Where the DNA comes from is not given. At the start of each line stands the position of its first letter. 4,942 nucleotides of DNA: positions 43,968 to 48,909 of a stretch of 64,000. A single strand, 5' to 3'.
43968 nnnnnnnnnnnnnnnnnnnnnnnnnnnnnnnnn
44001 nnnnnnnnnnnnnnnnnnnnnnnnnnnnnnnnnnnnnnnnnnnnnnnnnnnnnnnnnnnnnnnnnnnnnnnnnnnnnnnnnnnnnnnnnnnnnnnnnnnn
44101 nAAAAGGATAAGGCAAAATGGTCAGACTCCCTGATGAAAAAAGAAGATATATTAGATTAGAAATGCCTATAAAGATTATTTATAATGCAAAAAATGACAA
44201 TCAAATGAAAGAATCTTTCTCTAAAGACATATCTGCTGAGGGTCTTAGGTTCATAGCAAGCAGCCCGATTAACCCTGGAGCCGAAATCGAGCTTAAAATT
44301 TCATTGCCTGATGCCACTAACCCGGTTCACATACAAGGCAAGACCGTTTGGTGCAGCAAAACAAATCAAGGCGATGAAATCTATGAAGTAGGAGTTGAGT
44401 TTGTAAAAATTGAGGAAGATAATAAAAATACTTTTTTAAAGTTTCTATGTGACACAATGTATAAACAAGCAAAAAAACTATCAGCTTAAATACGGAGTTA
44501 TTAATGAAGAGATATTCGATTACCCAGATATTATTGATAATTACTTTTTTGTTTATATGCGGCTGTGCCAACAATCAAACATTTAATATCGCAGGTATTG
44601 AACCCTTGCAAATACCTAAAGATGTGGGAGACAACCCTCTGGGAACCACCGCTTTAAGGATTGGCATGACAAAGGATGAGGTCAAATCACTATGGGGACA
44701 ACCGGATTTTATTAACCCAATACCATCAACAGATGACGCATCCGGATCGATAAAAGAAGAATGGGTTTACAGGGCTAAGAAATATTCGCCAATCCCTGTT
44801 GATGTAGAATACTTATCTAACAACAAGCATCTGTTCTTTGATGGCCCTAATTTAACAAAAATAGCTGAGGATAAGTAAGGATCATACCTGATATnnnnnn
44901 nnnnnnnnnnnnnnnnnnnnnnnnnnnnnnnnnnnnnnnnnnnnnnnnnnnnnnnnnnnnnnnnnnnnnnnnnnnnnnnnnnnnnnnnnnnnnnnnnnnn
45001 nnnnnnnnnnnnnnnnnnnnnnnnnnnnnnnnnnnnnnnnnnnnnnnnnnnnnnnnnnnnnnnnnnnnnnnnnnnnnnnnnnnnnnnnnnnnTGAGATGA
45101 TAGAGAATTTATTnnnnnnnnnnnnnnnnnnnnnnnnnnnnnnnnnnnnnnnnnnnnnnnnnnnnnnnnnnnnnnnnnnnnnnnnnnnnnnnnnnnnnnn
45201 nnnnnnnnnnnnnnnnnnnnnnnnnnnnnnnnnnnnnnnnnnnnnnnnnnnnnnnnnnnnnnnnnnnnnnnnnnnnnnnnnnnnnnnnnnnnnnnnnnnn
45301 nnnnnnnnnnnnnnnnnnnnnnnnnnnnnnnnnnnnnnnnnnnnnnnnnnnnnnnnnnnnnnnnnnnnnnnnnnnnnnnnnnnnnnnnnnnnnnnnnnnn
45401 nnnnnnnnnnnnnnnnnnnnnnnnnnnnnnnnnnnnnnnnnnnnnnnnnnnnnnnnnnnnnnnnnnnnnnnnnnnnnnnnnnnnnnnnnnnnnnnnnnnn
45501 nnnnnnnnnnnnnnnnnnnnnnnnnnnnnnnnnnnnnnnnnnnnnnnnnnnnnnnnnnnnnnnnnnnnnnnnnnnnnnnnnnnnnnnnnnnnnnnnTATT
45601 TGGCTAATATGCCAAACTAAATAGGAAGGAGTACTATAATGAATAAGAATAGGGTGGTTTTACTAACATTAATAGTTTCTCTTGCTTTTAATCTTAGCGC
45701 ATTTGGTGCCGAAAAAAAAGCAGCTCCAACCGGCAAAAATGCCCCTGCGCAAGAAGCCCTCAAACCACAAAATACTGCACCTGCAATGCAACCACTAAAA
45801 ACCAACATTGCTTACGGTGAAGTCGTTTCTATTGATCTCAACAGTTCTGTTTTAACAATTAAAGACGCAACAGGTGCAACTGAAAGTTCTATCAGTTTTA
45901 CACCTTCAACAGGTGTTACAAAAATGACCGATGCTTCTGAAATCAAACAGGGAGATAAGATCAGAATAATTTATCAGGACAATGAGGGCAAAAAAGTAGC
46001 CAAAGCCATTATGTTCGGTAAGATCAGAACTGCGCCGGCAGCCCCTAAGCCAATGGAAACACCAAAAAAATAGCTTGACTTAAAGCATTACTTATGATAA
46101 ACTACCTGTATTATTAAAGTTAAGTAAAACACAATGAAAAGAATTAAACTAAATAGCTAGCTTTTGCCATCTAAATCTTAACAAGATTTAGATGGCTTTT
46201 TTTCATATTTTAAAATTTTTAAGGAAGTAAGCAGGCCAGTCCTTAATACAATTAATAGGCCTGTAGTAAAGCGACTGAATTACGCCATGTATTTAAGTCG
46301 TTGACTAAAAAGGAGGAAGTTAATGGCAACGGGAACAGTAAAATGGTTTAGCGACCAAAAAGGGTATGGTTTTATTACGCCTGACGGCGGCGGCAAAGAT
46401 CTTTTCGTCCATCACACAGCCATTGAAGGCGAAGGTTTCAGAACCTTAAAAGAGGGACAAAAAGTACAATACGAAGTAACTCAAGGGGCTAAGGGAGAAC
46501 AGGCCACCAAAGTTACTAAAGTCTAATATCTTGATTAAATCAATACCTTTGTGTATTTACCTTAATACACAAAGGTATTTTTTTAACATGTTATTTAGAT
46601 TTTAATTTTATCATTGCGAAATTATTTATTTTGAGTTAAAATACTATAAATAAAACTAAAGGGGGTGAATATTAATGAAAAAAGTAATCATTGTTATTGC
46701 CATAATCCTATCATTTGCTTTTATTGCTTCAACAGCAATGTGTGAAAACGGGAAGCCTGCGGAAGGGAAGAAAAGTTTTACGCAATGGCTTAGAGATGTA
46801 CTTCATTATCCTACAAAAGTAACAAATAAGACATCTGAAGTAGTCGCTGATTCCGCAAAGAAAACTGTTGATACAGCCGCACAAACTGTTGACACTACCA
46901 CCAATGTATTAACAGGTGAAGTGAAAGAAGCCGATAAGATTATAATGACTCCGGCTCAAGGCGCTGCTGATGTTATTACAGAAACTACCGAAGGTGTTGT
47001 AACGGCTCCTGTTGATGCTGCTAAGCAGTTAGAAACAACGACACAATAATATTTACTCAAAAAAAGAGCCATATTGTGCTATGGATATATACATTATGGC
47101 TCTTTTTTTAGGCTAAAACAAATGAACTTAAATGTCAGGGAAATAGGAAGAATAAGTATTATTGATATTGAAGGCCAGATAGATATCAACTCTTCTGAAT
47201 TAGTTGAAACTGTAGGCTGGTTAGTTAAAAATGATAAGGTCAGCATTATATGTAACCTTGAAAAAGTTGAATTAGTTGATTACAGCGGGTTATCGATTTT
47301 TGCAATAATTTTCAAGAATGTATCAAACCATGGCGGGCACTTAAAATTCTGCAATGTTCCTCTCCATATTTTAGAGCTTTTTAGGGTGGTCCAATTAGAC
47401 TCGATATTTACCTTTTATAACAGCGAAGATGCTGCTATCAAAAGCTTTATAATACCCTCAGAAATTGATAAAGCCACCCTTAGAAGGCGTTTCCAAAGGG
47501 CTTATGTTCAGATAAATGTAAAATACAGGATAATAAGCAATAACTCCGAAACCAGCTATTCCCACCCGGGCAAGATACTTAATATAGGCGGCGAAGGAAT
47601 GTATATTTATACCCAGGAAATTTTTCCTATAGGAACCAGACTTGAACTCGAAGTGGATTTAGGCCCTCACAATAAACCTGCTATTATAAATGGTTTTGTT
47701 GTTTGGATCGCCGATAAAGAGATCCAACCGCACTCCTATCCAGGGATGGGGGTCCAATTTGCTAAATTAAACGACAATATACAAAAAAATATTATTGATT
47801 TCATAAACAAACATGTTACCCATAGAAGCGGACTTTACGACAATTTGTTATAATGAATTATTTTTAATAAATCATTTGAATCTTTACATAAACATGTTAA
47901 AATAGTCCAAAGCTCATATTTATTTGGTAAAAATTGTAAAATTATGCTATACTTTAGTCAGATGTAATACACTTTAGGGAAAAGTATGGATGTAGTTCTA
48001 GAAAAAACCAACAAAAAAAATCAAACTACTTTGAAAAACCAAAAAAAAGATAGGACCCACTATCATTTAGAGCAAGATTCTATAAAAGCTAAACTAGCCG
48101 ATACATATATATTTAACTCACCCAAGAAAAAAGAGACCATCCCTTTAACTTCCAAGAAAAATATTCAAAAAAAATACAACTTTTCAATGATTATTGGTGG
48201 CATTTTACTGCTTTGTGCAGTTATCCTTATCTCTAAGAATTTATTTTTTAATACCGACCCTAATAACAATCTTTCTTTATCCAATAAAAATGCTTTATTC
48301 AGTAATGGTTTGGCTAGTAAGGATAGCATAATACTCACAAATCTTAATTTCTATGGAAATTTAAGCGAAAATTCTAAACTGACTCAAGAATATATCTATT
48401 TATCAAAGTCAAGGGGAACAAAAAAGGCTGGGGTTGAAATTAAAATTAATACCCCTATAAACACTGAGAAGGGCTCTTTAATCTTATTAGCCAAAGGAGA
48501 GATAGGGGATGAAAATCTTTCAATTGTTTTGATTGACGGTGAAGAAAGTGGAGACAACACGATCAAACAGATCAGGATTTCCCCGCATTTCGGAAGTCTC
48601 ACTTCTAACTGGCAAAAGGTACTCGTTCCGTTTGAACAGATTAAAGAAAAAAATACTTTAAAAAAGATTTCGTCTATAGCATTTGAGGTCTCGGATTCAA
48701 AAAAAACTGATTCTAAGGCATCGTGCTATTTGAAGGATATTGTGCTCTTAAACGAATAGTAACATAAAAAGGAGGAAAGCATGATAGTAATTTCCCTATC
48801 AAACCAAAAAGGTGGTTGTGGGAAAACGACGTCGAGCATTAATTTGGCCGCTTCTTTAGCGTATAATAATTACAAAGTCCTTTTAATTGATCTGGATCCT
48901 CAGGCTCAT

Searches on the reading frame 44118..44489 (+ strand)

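Call 3: search_protein_families(library=pfam, proteins=[window:44118-44489:+], max_evalue=0.1)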
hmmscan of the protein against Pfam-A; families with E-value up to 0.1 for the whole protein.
window:44118-44489:+ (123 aa): 1 family
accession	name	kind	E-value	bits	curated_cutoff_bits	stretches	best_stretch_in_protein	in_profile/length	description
PF07238.19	PilZ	-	8.3e-16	58.6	22.5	1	7-109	1-99/102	PilZ domain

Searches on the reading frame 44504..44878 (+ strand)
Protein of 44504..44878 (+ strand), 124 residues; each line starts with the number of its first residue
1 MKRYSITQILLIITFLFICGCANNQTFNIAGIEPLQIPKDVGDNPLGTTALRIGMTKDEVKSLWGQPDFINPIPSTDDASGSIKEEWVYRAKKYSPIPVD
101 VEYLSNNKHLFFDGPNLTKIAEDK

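Call 3: search_protein_families(library=pfam, proteins=[window:44504-44878:+], max_evalue=0.1)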
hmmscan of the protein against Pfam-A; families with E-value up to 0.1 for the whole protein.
window:44504-44878:+ (124 aa): 1 family
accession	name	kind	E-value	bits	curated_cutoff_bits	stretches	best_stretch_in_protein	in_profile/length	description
PF04355.18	BamE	-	0.0065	16.7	23.2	1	50-72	11-33/71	Outer membrane protein assembly factor BamE domain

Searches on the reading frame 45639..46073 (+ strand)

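Call 3: search_protein_families(library=pfam, proteins=[window:45639-46073:+], max_evalue=0.1)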
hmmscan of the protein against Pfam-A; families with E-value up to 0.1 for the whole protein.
window:45639-46073:+ (144 aa): 2 families
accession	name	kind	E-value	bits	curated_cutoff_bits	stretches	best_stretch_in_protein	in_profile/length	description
PF15330.11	SIT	-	0.0012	19.8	27.6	1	9-67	9-63/114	SHP2-interacting transmembrane adaptor protein, SIT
PF08526.16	PAD_N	-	0.0041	17.9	25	1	57-126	42-111/113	Protein-arginine deiminase (PAD) N-terminal domain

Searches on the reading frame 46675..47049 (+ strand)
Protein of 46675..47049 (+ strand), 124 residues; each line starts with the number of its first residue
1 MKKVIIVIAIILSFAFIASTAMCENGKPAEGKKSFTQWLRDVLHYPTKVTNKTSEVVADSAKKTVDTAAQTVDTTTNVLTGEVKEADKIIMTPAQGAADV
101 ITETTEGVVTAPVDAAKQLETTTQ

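Call 3: search_protein_families(library=pfam, proteins=[window:46675-47049:+], max_evalue=0.1)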
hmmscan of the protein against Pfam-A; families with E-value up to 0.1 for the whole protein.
window:46675-47049:+ (124 aa): 2 families
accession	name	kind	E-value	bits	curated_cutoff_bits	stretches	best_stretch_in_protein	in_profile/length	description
PF23706.1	Rv1893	-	0.08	13.2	27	0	55-110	10-65/72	Rv1893-like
PF18669.6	Trp_ring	-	0.084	13.6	27.1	1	73-114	9-49/51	Trimeric autotransporter adhesin Trp ring domain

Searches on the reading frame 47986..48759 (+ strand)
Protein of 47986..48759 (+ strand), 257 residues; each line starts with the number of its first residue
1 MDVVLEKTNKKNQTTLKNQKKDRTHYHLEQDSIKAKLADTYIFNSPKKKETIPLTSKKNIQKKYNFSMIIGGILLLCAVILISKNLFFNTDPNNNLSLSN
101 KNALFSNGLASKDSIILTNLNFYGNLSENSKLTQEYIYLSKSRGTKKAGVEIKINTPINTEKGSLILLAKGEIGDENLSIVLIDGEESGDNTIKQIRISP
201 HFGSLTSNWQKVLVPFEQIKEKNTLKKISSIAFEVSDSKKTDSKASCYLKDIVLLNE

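Call 3: search_protein_families(library=pfam, proteins=[window:47986-48759:+], max_evalue=0.1)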
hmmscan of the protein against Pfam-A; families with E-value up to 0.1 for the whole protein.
window:47986-48759:+ (257 aa): 3 families
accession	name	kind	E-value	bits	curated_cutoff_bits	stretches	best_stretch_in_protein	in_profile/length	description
PF21582.3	CBM30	-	3.1e-05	24.4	27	1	161-233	74-151/170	Carbohydrate binding domain 30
PF04647.20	AgrB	-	0.031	14.1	23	1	42-85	120-163/185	Accessory gene regulator B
PF18736.6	pEK499_p136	-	0.1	12.8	26.6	1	49-106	13-68/152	HEPN pEK499 p136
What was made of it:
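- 48328..48756 (+): Extracytoplasmic beta-jelly-roll (CBM-like) domain of the partner. Weak Pfam CBM30 hit of 24.4 bits, below the cutoff of 27 (call 3).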

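Call 4: search_protein_families(library=ncbifam, proteins=[window:47986-48759:+], max_evalue=0.1)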
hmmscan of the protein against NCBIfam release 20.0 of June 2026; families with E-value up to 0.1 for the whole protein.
window:47986-48759:+ (257 aa): 0 families

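Call 29: find_homologous_proteins(query=window:47986-48759:+, max_evalue=0.001)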
Query window:47986-48759:+ (257 aa): 4 proteins with E <= 0.001 among 1083 candidates.
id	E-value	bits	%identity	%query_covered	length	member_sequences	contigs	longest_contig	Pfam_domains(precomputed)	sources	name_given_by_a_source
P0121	2.0e-157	540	100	100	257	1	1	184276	-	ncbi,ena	-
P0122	1.6e-75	272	56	100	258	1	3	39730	-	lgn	-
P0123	2.6e-67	245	49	100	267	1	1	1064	PF21582.4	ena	-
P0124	5.8e-61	224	48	100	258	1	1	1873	-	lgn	-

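Call 30: find_homologous_proteins(query=A1, max_evalue=0.001)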
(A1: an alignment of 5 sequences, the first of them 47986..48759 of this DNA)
Query A1 (5 sequences) (257 aa, profile of the alignment): 14 proteins with E <= 0.001 among 8000 candidates.
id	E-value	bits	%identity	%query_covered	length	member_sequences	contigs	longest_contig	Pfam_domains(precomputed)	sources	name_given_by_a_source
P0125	1.0e-122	427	24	53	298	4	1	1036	-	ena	-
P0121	2.1e-91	324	100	100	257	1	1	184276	-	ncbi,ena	-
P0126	1.3e-80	289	32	10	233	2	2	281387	-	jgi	-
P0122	6.6e-50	188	56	100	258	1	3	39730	-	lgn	-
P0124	2.2e-45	173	48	100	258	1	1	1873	-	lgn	-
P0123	3.0e-45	173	49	100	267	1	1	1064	PF21582.4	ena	-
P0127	3.6e-35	140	23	57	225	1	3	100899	-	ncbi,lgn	-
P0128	4.2e-29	120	-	-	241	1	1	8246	-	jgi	jgi:hypothetical protein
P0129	1.6e-27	115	24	18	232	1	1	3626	-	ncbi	ncbi:MAG: hypothetical protein ABH825_00130 [Candidatus Omnitrophota bacterium]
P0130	9.0e-25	106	58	5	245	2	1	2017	-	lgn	-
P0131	1.6e-20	92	26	49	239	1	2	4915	-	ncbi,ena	-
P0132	4.5e-20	90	23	72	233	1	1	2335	-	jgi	jgi:hypothetical protein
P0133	4.3e-19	87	24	85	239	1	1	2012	-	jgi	-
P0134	1.3e-13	69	23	72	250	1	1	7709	-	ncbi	-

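Call 58: predict_structure(alignment_id=A3)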
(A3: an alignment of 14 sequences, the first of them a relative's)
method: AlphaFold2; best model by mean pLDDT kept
length: 257 residues; sequences in the alignment: 14
mean_pLDDT: 71.8   pTM: 0.54
mean pLDDT of the five models: 71.8, 71.6, 70.9, 70.3, 70.3
residues with pLDDT >= 90: 83; 70-90: 62; 50-70: 41; < 50: 71
segments of 3 or more residues with pLDDT < 50: 1-23, 43-61, 88-114
pLDDT, mean of each block of 10 residues (from residue 1): 47 47 50 58 45 46 62 85 63 37 38 56 93 93 94 86 91 91 74 79 89 91 83 93 94 85
secondary structure, 60 per line:
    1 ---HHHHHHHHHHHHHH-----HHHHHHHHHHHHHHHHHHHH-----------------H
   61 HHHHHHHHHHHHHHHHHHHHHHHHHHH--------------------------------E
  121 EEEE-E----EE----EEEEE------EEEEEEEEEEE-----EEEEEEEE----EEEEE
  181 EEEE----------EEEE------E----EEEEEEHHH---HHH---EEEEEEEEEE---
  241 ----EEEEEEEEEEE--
elements in order: H4-17 H23-42 H60-87 E120-124 E137-141 E148-158 E164-171 E176-184 E195-198 E210-215 E228-237 E245-255
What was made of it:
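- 48178..48246 (+): Single transmembrane helix of the partner (residues ~65-87), N-in orientation. AF2 helix 60-87 (call 58).
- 48328..48756 (+): pLDDT about 90 (call 58).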

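Call 61: fold_search(model_id=the predicted structure, library=pdb)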
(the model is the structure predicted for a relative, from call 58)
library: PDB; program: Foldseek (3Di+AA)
matches with E <= 10: 1724; with E <= 0.001: 96
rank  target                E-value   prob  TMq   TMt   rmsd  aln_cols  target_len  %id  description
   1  1wky                  1.8e-06  1.00  0.35  0.22   4.4       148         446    9  Crystal structure of alkaline mannanase from Bacillus sp. strain JAMB-602: catalytic domain and its Carbohydrate Binding (released 2005-06-15)
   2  1wzx_A                5.5e-06  1.00  0.39  0.54   4.2       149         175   16  Crystal Structure of Family 30 Carbohydrate Binding Module. (released 2005-03-22)
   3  1wzx_B                5.5e-06  1.00  0.38  0.54   4.5       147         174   15  Crystal Structure of Family 30 Carbohydrate Binding Module. (released 2005-03-22)
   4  1gu3_A                5.5e-06  1.00  0.38  0.64   6.1       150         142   17  CBM4 structure and function (released 2002-09-26)
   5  2c24_B                1.0e-05  1.00  0.36  0.51   3.7       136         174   15  FAMILY 30 CARBOHYDRATE-BINDING MODULE OF CELLULOSOMAL CELLULASE CEL9D- CEL44B OF CLOSTRIDIUM THERMOCELLUM (released 2005-11-22)
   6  6r31_A                1.2e-05  1.00  0.36  0.51   5.4       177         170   15  Family 11 Carbohydrate-Binding Module from Clostridium thermocellum in complex with beta-1,3-1,4-mixed-linked tetrasac (released 2020-02-05)
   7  1wmx_A                1.5e-05  1.00  0.38  0.53   4.3       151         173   14  Crystal Structure of Family 30 Carbohydrate Binding Module (released 2004-08-03)
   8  9cyn_C                1.8e-05  1.00  0.30  0.35  11.3       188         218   12  Flagellar filament sheath protein FlaA1 (released 2026-03-18)
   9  2c24_A                2.0e-05  1.00  0.39  0.55   4.6       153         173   15  FAMILY 30 CARBOHYDRATE-BINDING MODULE OF CELLULOSOMAL CELLULASE CEL9D- CEL44B OF CLOSTRIDIUM THERMOCELLUM (released 2005-11-22)
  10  2y6j                  2.3e-05  1.00  0.30  0.42   9.3       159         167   10  X-2 engineered mutated CBM4-2 Carbohydrate Binding Module from a Thermostable Rhodothermus marinus Xylanase (released 2012-03-07)
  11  2y64_A                3.2e-05  1.00  0.28  0.40   9.3       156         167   10  Xylopentaose binding mutated (X-2 L110F) CBM4-2 Carbohydrate Binding Module from a Thermostable Rhodothermus marinus X (released 2012-03-07)
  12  2lro_MODEL_1_A        3.6e-05  1.00  0.35  0.49   6.0       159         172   14  Solution structure, dynamics and binding studies of CtCBM11 (released 2013-02-06)
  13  9cyn_A                3.6e-05  1.00  0.31  0.36  12.3       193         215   11  Flagellar filament sheath protein FlaA1 (released 2026-03-18)
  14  2y6k_A                3.8e-05  1.00  0.29  0.41   9.2       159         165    9  Xylotetraose bound to X-2 engineered mutated CBM4-2 Carbohydrate Binding Module from a Thermostable Rhodothermus marin (released 2012-03-07)
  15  2zey_A                4.3e-05  1.00  0.30  0.47   5.1       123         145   17  Family 16 carbohydrate binding module (released 2008-03-04)
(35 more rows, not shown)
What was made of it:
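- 48328..48756 (+): Foldseek hits to CBM30, CBM4, CBM11 and CBM16 with E 2e-6 to 1e-5 and TM 0.5-0.64 (call 61).
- The partner has an outward CBM-like jelly roll (call 61).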
